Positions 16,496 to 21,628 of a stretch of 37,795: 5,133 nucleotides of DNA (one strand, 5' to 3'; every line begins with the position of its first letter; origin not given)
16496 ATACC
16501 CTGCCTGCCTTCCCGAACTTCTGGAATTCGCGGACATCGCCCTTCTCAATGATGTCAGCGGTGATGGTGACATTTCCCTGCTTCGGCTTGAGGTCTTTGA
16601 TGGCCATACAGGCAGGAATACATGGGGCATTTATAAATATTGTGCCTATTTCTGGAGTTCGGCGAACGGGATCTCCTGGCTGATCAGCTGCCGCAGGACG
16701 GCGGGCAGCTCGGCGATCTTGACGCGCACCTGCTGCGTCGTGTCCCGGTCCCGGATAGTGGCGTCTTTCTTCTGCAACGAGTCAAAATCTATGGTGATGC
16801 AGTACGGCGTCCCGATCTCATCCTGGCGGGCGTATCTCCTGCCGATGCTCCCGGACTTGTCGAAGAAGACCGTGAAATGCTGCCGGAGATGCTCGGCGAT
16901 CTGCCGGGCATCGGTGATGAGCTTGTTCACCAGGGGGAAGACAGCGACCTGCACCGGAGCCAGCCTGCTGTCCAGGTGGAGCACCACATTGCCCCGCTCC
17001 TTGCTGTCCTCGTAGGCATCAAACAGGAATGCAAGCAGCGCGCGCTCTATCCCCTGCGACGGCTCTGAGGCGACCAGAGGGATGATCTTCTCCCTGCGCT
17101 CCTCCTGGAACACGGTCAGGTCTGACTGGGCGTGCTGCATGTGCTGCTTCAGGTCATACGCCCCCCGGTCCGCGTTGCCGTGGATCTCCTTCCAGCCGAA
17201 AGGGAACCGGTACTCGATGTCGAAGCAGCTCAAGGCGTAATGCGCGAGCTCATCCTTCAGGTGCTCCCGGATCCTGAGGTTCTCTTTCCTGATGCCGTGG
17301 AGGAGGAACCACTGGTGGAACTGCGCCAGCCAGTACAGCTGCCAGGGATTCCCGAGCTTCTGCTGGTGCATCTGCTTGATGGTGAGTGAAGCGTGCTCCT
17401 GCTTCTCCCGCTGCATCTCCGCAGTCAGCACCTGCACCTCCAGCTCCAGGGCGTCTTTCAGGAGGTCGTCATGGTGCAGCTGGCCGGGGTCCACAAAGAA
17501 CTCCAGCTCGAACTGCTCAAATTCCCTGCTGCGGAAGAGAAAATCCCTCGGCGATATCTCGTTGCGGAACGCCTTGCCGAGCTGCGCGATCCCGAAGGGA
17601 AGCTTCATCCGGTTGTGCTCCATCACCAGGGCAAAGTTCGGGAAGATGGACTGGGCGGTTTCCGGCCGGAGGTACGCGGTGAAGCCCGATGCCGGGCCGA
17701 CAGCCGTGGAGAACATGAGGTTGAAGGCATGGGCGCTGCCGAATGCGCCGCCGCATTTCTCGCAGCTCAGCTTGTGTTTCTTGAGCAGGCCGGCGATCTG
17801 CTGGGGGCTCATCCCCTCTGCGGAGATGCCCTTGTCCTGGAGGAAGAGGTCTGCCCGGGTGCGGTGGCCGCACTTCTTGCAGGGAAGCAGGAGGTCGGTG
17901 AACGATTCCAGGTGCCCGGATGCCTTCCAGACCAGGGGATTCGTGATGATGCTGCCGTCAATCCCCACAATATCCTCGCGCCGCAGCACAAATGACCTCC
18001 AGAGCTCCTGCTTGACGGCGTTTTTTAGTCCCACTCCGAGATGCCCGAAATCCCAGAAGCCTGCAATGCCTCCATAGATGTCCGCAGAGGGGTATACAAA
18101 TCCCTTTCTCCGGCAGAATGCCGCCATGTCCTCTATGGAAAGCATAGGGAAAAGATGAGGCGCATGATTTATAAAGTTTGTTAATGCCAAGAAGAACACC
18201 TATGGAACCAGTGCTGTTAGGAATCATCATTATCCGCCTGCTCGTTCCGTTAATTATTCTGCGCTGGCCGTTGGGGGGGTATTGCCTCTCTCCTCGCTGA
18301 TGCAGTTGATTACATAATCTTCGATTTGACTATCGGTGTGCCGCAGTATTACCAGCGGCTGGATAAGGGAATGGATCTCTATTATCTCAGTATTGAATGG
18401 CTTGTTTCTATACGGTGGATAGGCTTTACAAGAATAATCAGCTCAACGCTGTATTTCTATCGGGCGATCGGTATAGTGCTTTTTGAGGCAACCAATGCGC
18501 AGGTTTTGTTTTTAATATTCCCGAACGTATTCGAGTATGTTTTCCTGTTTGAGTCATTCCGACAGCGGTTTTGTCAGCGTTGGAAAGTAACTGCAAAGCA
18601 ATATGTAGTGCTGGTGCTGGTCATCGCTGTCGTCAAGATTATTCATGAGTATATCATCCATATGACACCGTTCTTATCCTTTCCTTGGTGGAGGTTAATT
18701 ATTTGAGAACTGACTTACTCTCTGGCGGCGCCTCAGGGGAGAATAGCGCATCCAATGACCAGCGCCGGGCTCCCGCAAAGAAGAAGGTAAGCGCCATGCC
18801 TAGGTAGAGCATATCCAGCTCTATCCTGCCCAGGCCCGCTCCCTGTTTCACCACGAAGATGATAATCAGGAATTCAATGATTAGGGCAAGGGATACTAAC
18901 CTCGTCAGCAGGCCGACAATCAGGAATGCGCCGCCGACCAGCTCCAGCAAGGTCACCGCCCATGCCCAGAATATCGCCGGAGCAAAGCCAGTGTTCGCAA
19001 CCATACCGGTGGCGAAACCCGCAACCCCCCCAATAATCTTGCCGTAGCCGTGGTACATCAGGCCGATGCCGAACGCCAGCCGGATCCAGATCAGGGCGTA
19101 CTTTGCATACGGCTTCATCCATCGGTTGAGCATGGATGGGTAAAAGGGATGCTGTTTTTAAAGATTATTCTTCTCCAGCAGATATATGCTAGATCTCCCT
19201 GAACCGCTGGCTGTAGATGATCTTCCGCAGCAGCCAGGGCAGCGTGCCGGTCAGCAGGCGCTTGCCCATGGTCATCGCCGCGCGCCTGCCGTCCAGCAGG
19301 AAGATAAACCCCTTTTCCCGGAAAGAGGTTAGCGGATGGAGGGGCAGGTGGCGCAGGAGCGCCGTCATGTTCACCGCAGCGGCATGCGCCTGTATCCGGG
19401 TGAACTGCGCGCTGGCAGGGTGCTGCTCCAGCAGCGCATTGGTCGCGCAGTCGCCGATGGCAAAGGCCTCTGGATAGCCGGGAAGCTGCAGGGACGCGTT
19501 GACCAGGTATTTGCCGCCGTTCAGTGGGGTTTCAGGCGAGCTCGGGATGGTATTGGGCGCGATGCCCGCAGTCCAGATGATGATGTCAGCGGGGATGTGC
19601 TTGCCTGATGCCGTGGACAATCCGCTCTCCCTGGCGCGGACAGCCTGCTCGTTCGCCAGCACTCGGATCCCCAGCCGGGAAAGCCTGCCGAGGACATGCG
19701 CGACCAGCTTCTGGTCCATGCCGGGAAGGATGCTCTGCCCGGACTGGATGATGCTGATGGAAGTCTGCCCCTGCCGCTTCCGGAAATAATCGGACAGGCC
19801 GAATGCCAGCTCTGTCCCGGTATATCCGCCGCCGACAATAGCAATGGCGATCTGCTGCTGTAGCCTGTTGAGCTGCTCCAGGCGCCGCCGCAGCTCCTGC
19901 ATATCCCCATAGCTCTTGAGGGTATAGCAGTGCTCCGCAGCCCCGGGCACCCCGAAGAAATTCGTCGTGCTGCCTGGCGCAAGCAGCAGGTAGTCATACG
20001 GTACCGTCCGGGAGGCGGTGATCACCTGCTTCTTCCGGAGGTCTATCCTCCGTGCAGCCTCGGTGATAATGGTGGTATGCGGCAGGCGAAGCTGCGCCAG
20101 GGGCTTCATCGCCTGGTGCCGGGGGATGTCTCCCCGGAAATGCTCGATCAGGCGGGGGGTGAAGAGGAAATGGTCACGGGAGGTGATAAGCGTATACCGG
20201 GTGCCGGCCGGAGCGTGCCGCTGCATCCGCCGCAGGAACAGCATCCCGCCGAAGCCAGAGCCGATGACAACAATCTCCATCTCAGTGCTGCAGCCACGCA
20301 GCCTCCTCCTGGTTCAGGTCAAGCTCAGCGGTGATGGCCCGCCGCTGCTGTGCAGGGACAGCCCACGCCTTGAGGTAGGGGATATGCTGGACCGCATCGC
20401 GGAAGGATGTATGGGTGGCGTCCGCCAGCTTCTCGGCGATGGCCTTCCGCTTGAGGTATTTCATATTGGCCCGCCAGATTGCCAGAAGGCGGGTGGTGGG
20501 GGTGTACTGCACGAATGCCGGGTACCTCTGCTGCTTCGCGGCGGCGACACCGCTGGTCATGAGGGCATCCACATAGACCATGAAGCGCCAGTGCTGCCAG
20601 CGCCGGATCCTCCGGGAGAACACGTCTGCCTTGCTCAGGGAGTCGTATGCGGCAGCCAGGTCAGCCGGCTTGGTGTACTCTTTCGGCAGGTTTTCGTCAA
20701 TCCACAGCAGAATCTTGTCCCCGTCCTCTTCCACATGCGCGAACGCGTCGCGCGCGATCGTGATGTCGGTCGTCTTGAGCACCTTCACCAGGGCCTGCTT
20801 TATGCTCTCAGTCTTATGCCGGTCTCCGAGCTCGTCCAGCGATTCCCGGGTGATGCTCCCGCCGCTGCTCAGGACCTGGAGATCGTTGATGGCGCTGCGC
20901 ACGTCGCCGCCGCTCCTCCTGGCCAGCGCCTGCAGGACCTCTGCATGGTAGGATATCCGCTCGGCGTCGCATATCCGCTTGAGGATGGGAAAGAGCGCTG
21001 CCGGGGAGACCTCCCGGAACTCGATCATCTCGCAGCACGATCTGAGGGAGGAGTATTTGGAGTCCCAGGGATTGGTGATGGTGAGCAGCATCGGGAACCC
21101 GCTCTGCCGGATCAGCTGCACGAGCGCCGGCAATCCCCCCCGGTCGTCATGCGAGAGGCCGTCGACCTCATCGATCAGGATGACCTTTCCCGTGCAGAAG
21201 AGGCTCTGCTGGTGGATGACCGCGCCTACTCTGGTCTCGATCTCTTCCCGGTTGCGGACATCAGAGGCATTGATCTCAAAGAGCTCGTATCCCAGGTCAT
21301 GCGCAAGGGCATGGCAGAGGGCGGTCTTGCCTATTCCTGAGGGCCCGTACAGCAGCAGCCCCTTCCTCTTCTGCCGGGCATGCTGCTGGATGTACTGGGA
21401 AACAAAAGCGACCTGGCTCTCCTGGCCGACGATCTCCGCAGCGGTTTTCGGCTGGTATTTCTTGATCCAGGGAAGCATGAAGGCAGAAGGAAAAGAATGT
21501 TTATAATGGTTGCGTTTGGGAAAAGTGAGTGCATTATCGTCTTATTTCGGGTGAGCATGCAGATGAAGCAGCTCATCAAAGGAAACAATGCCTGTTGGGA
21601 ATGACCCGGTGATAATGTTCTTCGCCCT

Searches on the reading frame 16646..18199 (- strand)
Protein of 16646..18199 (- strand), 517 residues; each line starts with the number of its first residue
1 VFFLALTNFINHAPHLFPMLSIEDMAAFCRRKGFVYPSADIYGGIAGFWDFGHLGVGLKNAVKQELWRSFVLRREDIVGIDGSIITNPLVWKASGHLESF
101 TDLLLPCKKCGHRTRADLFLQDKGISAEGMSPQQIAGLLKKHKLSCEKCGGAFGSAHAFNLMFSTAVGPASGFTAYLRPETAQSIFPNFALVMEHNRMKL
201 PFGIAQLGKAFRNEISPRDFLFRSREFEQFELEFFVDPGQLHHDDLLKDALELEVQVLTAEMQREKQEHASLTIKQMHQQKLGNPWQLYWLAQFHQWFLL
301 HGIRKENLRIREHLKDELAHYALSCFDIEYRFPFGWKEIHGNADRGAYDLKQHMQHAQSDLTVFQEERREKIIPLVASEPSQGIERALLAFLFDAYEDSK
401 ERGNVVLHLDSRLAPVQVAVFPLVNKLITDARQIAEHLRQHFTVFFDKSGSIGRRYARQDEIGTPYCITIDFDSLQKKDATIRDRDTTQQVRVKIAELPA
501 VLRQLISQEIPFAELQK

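Call 13: search_protein_families(library=pfam, proteins=[window:16646-18199:-], max_evalue=0.001)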
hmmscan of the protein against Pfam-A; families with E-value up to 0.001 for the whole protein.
window:16646-18199:- (517 aa): 2 families
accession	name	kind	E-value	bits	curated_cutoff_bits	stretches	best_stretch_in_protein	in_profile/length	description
PF03129.25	HGTP_anticodon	-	5.7e-21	74.9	21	1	417-504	1-93/94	Anticodon binding domain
PF00587.30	tRNA-synt_2b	-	3.4e-07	30.9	29.3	1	176-261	12-94/179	tRNA synthetase class II core domain (G, H, P, S and T)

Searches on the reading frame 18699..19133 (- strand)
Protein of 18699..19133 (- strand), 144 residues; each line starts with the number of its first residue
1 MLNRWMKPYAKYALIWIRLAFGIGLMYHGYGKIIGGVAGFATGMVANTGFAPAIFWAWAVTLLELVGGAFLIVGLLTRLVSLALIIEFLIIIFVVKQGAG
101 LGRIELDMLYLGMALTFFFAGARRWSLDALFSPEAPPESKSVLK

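Call 76: search_protein_families(library=pfam, proteins=[window:18699-19133:-], max_evalue=0.001)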
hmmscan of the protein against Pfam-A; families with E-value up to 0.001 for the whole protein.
window:18699-19133:- (144 aa): 3 families
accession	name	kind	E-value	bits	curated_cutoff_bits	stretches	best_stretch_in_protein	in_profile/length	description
PF07681.17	DoxX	-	7.3e-15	55.8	23.6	1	14-96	2-84/85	DoxX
PF04173.18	DoxD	-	4e-06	27.3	22.7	1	60-133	71-146/167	TQO small subunit DoxD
PF07291.16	MauE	-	0.00014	22.6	27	1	11-94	2-86/128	Methylamine utilisation protein MauE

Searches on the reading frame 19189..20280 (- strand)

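Call 13: search_protein_families(library=pfam, proteins=[window:19189-20280:-], max_evalue=0.001)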
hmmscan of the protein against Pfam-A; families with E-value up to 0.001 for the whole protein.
window:19189-20280:- (363 aa): 2 families
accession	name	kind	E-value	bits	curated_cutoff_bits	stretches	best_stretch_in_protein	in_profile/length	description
PF07992.20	Pyr_redox_2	-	1.1e-39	137.1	26.1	1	2-290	2-283/291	Pyridine nucleotide-disulphide oxidoreductase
PF00070.33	Pyr_redox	-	2.2e-10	41.3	22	1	146-220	2-70/82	Pyridine nucleotide-disulphide oxidoreductase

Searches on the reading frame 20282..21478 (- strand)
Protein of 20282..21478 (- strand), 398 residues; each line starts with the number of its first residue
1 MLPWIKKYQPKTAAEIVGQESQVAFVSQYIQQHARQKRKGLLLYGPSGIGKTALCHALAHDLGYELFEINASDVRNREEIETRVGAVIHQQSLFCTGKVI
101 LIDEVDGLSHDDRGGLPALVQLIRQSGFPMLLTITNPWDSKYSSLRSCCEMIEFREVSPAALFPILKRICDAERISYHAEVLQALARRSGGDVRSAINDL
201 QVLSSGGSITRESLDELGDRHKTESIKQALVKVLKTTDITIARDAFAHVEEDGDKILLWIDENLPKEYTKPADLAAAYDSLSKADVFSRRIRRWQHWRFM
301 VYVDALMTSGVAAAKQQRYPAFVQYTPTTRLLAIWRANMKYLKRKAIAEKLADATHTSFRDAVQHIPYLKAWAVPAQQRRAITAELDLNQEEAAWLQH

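Call 13: search_protein_families(library=pfam, proteins=[window:20282-21478:-], max_evalue=0.001)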
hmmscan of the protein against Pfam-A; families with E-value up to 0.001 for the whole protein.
window:20282-21478:- (398 aa): 14 families
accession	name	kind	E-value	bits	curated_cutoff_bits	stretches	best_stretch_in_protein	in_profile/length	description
PF00004.35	AAA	-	2.6e-14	54.2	21.2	1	41-152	1-126/131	ATPase family associated with various cellular activities (AAA)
PF03215.21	Rad17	-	8.8e-09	36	23.8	1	3-92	8-100/186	Rad17 P-loop domain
PF13191.12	AAA_16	-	2.1e-08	35.3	32.6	1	16-65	2-51/167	AAA ATPase domain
PF21960.2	RCF1-5-like_lid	-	6.7e-07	29.6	27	1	165-202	2-40/43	RCF1/5-like, AAA+ ATPase lid domain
PF05496.18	RuvB_N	-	1.1e-06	28.9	27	1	9-109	2-97/159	Holliday junction DNA helicase RuvB P-loop domain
PF13401.12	AAA_22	-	2.2e-06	28.5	27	0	37-75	4-45/130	AAA domain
PF07728.20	AAA_5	-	9.8e-06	26.1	22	1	41-109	2-79/139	AAA domain (dynein-related subfamily)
PF01695.23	IstB_IS21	-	1.4e-05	25.1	24.1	1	37-123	91-179/238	IstB-like ATP binding protein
PF00308.24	Bac_DnaA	-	0.00013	22.7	23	1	16-75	11-71/162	Bacterial DnaA ATPAse domain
PF05673.19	DUF815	-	0.0002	21.1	23.8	1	5-84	19-102/249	Protein of unknown function (DUF815)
PF13173.12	AAA_14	-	0.00031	21.2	27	1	38-106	2-72/129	AAA domain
PF16193.11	AAA_assoc_2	-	0.00061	20.4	34.3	0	173-212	3-41/81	AAA C-terminal domain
PF06068.19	TIP49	-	0.00068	19.4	23.8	0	13-78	23-92/347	TIP49 P-loop domain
PF25361.1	AAA_lid_RFC1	-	0.00077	19.3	34.9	0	166-204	8-46/59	RFC1-like, AAA+ ATPase lid domain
